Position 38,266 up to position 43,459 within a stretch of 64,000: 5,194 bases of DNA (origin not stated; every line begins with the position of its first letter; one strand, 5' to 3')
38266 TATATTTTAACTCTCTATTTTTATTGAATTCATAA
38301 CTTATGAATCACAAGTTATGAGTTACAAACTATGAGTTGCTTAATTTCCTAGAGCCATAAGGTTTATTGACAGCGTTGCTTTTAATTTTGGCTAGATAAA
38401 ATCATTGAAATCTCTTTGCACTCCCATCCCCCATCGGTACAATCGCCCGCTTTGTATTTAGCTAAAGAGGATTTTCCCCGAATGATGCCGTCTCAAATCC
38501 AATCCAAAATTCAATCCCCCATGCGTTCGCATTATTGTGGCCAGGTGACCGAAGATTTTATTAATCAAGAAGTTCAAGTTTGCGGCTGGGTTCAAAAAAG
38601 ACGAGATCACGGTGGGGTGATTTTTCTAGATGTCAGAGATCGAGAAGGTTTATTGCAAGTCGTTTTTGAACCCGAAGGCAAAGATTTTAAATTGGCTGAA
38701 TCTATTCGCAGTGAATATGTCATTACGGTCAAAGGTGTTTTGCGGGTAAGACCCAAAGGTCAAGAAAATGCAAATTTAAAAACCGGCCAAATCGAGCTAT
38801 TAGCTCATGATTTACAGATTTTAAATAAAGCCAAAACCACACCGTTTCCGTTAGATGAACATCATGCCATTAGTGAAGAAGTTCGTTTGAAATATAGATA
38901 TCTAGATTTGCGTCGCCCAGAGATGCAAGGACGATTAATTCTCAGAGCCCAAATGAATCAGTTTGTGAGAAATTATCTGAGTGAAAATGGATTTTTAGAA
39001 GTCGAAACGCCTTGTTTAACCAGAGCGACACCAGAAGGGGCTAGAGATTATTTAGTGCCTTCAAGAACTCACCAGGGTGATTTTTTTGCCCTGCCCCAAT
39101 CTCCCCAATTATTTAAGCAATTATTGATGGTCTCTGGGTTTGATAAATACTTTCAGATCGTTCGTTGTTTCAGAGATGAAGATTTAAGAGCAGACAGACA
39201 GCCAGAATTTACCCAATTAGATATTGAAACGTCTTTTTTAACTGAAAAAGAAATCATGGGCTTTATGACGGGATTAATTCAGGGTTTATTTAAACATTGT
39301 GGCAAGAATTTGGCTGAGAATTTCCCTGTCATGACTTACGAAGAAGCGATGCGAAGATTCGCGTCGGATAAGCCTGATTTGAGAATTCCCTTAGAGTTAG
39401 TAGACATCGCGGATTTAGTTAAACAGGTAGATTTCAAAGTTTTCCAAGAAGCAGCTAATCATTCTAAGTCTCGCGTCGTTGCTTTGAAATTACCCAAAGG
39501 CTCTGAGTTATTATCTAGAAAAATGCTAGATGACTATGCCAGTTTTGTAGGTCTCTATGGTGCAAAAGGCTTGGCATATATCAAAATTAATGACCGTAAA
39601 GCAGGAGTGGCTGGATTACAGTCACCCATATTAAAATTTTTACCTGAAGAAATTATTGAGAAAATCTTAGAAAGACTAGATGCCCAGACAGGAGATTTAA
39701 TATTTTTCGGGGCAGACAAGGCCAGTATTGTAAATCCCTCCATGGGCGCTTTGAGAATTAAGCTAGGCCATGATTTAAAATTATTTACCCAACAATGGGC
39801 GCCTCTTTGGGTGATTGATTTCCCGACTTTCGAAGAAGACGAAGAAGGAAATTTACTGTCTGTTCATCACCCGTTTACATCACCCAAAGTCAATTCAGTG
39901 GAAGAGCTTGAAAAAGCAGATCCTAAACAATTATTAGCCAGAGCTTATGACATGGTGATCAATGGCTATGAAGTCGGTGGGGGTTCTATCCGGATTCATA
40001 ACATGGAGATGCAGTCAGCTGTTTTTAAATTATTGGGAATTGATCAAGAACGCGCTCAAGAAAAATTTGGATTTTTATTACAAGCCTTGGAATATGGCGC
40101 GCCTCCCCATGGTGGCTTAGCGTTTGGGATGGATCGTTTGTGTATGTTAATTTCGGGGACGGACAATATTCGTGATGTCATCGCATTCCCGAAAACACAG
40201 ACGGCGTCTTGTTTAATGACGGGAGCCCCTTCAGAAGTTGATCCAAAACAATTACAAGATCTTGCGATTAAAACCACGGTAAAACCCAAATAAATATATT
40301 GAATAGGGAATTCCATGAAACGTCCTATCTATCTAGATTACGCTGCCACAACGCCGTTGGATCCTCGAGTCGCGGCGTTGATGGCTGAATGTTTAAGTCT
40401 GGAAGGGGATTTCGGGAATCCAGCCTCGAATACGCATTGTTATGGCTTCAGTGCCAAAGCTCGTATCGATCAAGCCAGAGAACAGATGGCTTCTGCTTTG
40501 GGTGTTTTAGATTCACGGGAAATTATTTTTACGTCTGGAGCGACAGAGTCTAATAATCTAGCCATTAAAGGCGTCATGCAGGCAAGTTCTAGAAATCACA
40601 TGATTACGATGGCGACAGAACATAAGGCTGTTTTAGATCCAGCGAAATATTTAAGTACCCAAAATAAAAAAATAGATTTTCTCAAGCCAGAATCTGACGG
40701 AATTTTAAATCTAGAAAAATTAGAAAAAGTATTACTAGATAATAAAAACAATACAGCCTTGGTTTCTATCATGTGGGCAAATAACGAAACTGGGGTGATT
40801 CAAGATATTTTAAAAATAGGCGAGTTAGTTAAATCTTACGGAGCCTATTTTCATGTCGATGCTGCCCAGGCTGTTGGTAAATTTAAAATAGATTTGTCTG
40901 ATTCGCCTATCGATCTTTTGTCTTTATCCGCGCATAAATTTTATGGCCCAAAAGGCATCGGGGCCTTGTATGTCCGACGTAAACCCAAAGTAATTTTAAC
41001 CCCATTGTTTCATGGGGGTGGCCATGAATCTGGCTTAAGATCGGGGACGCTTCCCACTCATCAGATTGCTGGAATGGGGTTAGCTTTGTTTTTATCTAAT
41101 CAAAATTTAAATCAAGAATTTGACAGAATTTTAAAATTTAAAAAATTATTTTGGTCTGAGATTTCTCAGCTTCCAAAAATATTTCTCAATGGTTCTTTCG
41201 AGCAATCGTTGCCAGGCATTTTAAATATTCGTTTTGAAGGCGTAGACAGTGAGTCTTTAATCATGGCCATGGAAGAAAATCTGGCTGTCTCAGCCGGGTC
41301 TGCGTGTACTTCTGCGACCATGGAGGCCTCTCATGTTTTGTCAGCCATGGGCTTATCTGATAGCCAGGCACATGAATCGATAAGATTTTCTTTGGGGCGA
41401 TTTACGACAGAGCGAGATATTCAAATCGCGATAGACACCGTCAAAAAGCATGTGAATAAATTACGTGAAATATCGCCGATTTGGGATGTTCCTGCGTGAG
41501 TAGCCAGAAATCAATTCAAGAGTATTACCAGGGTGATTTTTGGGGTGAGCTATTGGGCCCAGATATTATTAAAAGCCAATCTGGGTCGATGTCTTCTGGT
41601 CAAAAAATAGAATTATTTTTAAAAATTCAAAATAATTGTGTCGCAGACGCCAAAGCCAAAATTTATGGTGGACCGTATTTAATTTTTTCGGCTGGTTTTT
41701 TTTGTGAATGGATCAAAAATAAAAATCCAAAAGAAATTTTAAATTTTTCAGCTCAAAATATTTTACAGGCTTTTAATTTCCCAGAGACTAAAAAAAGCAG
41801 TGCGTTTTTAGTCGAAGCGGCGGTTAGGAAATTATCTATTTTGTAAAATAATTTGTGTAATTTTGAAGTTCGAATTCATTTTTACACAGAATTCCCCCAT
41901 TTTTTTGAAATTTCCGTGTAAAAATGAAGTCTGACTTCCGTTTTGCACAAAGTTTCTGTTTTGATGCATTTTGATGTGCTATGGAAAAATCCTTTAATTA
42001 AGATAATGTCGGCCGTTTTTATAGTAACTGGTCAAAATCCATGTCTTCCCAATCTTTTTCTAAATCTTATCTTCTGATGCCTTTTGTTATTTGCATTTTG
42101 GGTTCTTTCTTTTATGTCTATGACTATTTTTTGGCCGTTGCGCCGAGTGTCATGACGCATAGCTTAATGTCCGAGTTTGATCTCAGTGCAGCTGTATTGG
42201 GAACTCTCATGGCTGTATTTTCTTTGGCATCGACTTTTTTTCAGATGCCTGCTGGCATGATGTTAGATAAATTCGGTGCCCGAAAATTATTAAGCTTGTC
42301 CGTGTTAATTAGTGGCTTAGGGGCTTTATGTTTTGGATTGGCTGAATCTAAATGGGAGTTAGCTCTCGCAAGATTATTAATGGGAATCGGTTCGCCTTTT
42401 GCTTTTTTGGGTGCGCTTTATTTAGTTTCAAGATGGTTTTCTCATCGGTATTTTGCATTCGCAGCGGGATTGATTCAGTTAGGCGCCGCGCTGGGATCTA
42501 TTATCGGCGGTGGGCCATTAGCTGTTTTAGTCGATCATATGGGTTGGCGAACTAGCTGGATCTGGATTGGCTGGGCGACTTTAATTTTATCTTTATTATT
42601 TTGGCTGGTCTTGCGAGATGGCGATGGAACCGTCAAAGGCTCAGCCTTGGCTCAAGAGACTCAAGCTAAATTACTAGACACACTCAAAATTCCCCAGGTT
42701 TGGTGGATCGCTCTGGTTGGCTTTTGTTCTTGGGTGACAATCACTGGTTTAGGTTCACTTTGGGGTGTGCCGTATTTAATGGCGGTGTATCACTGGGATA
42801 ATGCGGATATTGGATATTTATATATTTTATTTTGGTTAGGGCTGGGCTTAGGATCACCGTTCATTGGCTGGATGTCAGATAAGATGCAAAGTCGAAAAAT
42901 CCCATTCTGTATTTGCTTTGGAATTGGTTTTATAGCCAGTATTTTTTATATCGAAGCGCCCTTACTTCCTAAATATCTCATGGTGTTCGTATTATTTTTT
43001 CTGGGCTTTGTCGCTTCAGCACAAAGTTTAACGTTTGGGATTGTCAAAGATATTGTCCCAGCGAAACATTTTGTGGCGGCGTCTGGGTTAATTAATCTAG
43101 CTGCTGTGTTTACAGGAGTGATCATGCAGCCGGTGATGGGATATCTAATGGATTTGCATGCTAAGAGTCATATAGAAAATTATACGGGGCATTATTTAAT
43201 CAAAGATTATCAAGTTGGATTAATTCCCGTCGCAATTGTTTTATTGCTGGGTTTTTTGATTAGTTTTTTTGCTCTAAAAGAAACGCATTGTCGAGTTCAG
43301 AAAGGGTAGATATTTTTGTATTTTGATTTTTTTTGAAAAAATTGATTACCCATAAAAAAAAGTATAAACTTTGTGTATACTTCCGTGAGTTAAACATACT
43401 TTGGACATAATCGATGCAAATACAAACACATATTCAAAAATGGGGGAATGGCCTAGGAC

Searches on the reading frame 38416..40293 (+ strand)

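Call 27: search_protein_families(library=pfam, proteins=[window:38416-40293:+], max_evalue=1)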
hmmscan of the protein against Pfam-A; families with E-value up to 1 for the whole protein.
window:38416-40293:+ (625 aa): 5 families
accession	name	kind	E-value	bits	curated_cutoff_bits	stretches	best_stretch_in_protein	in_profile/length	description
PF00152.25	tRNA-synt_2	-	3.3e-122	407.8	25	1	153-595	1-308/308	tRNA synthetases class II (D, K and N)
PF02938.19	GAD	-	7.3e-25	87.5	23.4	1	343-442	1-94/95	GAD domain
PF01336.31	tRNA_anti-codon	-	3.4e-18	65.8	27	1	53-136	1-75/75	OB-fold nucleic acid binding domain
PF01409.25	tRNA-synt_2d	-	0.00012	22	19.8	1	244-298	104-157/246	tRNA synthetases class II core domain (F)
PF18211.6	Csm1_B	-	0.11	12.9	26.4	1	405-442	16-53/94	Csm1 subunit domain B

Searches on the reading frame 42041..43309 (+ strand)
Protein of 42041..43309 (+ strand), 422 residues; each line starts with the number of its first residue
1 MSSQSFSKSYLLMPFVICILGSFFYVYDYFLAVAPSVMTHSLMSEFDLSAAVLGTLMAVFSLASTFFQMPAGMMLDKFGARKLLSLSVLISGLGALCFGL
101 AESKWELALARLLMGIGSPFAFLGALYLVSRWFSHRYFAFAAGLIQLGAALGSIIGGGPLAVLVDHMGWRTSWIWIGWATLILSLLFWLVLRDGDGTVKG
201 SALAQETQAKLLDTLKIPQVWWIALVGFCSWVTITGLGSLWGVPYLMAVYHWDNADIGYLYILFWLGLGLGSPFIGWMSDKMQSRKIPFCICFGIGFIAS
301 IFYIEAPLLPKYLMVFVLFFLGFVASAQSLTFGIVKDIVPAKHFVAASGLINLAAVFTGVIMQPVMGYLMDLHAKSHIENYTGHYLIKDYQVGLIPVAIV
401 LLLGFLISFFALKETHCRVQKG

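Call 61: search_protein_families(library=pfam, proteins=[window:42041-43309:+], max_evalue=0.00001)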
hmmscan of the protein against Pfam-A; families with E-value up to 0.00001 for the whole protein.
window:42041-43309:+ (422 aa): 2 families
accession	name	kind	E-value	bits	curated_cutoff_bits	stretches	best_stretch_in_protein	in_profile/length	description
PF07690.21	MFS_1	-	1.6e-55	188.9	33.4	2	20-354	3-338/347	Major Facilitator Superfamily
PF01306.25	LacY_symp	-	3.2e-06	26.6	24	0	19-85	11-77/413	LacY proton/sugar symporter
